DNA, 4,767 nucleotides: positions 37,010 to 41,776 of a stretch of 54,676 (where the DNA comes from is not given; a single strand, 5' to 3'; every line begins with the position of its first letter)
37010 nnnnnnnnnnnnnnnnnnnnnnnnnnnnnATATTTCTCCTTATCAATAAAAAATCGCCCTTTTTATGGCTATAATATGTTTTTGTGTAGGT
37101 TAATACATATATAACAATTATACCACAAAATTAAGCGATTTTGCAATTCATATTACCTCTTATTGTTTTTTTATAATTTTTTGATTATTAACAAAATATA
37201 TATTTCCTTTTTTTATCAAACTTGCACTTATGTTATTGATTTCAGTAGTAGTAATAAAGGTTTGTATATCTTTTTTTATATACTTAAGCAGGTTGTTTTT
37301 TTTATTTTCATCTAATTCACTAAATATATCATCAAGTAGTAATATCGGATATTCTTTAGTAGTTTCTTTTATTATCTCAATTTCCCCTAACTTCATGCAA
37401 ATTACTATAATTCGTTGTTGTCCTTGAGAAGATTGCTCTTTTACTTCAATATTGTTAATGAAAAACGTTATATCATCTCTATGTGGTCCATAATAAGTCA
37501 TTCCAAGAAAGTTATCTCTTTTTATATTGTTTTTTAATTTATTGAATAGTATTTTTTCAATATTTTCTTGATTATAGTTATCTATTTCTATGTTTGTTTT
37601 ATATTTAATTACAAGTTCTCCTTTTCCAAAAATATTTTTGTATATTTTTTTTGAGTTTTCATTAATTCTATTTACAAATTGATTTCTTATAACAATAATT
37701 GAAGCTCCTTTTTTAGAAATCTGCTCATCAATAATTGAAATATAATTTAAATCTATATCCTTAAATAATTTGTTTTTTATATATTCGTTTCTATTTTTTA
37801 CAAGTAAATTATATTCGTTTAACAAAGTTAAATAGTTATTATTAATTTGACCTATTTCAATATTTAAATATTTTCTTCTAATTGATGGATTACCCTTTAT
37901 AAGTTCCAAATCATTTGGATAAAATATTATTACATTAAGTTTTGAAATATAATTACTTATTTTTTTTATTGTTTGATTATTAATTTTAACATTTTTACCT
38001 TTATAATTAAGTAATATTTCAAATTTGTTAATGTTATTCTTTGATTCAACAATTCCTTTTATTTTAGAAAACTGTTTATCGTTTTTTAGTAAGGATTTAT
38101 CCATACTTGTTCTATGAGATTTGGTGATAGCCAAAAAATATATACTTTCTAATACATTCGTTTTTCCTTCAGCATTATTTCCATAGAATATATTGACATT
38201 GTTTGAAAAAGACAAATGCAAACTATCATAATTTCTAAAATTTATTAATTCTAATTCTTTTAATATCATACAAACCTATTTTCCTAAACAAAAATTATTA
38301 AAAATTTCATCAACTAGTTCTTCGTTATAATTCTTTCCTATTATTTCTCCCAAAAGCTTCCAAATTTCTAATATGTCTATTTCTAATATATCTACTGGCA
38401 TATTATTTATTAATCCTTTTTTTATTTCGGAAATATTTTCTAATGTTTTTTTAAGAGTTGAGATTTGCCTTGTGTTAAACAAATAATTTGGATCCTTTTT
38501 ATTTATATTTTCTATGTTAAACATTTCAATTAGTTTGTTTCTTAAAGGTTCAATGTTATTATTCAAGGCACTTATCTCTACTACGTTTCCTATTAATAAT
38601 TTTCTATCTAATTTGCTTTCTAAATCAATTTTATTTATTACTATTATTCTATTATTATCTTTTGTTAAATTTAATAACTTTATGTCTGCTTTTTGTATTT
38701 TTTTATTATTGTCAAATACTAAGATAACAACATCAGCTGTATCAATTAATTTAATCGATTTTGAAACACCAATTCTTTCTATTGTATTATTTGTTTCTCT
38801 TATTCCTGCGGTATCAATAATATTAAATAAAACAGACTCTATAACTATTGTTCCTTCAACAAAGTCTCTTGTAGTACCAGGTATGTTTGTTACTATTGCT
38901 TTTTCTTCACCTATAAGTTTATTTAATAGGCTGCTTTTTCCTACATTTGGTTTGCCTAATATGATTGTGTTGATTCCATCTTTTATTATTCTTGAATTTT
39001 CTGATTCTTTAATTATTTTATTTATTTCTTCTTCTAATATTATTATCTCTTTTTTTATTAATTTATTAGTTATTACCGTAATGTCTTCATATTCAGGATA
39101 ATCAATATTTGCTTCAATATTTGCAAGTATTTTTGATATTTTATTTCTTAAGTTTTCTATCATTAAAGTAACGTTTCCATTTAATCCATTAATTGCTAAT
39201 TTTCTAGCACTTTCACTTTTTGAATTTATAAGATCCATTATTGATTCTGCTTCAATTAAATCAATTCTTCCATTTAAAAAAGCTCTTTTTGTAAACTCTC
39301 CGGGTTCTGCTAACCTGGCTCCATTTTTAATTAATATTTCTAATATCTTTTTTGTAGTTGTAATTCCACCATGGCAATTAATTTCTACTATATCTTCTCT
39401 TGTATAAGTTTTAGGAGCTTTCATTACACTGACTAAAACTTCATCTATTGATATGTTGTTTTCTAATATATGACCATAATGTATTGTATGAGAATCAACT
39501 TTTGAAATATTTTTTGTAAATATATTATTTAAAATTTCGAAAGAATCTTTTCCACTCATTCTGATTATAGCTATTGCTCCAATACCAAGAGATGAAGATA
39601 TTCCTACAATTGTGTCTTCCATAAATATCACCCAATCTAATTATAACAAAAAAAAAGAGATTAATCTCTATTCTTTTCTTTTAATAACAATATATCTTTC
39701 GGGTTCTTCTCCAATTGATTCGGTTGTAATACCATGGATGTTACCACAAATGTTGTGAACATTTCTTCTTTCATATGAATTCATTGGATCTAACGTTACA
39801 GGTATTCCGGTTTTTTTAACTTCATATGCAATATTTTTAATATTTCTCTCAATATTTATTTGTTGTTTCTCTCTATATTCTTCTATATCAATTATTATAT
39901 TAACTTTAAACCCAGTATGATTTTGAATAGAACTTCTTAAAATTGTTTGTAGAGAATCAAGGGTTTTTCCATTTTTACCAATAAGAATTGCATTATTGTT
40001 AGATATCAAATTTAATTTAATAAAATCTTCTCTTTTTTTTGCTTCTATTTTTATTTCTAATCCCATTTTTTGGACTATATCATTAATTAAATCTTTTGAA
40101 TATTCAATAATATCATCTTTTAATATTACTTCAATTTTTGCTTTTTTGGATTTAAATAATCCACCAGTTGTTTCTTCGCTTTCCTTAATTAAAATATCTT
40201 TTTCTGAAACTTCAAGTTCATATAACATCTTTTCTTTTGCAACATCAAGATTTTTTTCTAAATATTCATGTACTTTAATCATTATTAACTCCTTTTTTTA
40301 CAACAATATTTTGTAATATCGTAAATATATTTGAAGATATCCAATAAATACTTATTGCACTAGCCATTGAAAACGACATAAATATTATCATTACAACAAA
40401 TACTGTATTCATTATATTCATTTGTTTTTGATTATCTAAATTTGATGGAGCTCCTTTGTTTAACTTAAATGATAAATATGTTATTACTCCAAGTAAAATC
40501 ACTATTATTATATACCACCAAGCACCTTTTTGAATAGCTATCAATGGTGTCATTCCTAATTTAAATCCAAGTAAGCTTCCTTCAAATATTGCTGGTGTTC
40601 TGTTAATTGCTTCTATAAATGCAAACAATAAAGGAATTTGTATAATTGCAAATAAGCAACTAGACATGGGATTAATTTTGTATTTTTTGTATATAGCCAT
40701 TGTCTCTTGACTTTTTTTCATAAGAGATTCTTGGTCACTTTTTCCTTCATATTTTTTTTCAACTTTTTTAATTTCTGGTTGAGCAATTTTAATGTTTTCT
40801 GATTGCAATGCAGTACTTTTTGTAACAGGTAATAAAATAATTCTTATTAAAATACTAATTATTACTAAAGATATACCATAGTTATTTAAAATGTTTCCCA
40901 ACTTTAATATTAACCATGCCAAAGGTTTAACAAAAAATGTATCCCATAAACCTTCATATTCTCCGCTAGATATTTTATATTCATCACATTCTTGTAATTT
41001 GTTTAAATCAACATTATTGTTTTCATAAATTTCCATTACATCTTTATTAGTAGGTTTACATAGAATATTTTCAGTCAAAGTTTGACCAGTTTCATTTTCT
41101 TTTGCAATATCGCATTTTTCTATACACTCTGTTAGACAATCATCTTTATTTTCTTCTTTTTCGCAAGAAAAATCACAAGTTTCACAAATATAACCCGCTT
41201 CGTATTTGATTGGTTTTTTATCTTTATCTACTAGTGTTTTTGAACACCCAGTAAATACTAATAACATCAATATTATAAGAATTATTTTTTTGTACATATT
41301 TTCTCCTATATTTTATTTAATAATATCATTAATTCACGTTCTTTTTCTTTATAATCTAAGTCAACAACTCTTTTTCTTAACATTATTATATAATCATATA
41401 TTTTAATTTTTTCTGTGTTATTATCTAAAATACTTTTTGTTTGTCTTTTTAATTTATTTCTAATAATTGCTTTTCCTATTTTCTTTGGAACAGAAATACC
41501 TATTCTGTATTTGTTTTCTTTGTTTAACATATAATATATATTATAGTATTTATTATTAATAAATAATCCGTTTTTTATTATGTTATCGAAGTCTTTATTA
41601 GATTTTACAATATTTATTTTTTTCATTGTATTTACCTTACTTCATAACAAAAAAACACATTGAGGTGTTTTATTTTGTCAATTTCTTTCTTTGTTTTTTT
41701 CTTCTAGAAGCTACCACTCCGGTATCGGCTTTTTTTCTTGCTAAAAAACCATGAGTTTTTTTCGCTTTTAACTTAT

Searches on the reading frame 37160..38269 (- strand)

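Call 23: search_protein_families(library=pfam, proteins=[window:37160-38269:-], max_evalue=0.0001)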
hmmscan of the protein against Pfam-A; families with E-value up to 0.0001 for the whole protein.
window:37160-38269:- (369 aa): 1 family
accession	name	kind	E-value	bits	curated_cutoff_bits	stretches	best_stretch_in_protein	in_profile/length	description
PF02463.25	SMC_N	-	2.8e-16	60.1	40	1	3-348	2-203/220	RecF/RecN/SMC N terminal domain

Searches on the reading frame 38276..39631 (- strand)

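Call 8: search_protein_families(library=pfam, proteins=[window:38276-39631:-], max_evalue=0.01)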
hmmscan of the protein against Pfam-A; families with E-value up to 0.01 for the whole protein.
window:38276-39631:- (451 aa): 10 families
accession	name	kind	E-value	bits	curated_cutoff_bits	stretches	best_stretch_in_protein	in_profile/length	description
PF12631.12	MnmE_helical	-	5.1e-53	180.8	40.1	1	125-448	1-211/211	MnmE helical domain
PF10396.14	TrmE_N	-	2.2e-42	144.4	29.8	1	7-122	1-117/117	GTP-binding protein TrmE N-terminus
PF01926.29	MMR_HSR1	-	5.7e-25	88.1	21.9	1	223-334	3-113/113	50S ribosome-binding GTPase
PF02421.24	FeoB_N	-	3.6e-12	46.5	27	1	222-341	3-121/156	Ferrous iron transport protein B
PF00009.33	GTP_EFTU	-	1.2e-06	28.7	26.5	1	252-351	54-147/188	Elongation factor Tu GTP binding domain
PF08477.19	Roc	-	7.3e-06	26.7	27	1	223-336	3-119/119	Ras of Complex, Roc, domain of DAPkinase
PF00071.28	Ras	-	1.3e-05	25.3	21.6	1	223-340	3-119/162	Ras family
PF04548.22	AIG1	-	0.00013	21.8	27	1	221-322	2-106/212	AIG1 family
PF00350.29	Dynamin_N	-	0.00021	21.8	27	0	224-254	3-33/168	Dynamin family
PF03193.22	RsgA_GTPase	-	0.00023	21.4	30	1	216-280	104-171/174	RsgA GTPase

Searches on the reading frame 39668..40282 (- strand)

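Call 8: search_protein_families(library=pfam, proteins=[window:39668-40282:-], max_evalue=0.01)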
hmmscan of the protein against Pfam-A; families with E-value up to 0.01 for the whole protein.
window:39668-40282:- (204 aa): 3 families
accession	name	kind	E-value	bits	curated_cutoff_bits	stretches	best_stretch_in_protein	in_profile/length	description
PF01424.28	R3H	-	2.8e-17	62.9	26.8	1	149-202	8-60/60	R3H domain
PF13083.13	KH_KhpA-B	-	2e-11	44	32.1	1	64-131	6-73/73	KhpA/KhpB, KH domain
PF07650.23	KH_2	-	0.0026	18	22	1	86-131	25-70/78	KH domain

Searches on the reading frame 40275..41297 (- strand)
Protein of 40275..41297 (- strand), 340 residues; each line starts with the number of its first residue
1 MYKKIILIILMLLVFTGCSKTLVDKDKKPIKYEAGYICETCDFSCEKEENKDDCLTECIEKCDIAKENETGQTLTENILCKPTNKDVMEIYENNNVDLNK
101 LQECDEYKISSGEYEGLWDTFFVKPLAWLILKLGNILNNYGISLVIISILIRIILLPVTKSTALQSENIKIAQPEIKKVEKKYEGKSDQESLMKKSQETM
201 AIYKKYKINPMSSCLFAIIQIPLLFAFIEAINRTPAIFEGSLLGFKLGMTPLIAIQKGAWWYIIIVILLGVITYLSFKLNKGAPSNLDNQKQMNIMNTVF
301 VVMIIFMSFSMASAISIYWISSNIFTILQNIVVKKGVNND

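Call 8: search_protein_families(library=pfam, proteins=[window:40275-41297:-], max_evalue=0.01)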
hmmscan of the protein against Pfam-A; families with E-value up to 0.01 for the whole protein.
window:40275-41297:- (340 aa): 1 family
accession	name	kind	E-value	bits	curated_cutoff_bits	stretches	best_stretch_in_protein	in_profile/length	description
PF02096.25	60KD_IMP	-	1.1e-36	126.7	35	1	140-335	1-163/163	60Kd inner membrane protein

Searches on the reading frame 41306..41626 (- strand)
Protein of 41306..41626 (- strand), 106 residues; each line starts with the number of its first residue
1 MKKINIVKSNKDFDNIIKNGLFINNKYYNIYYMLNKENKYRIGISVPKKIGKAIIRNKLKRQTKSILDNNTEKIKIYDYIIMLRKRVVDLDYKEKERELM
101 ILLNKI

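Call 8: search_protein_families(library=pfam, proteins=[window:41306-41626:-], max_evalue=0.01)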
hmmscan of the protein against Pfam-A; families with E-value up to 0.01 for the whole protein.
window:41306-41626:- (106 aa): 1 family
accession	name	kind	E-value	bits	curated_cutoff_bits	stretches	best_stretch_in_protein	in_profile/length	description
PF00825.24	Ribonuclease_P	-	1.2e-24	86.9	22.3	1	1-106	1-108/109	Ribonuclease P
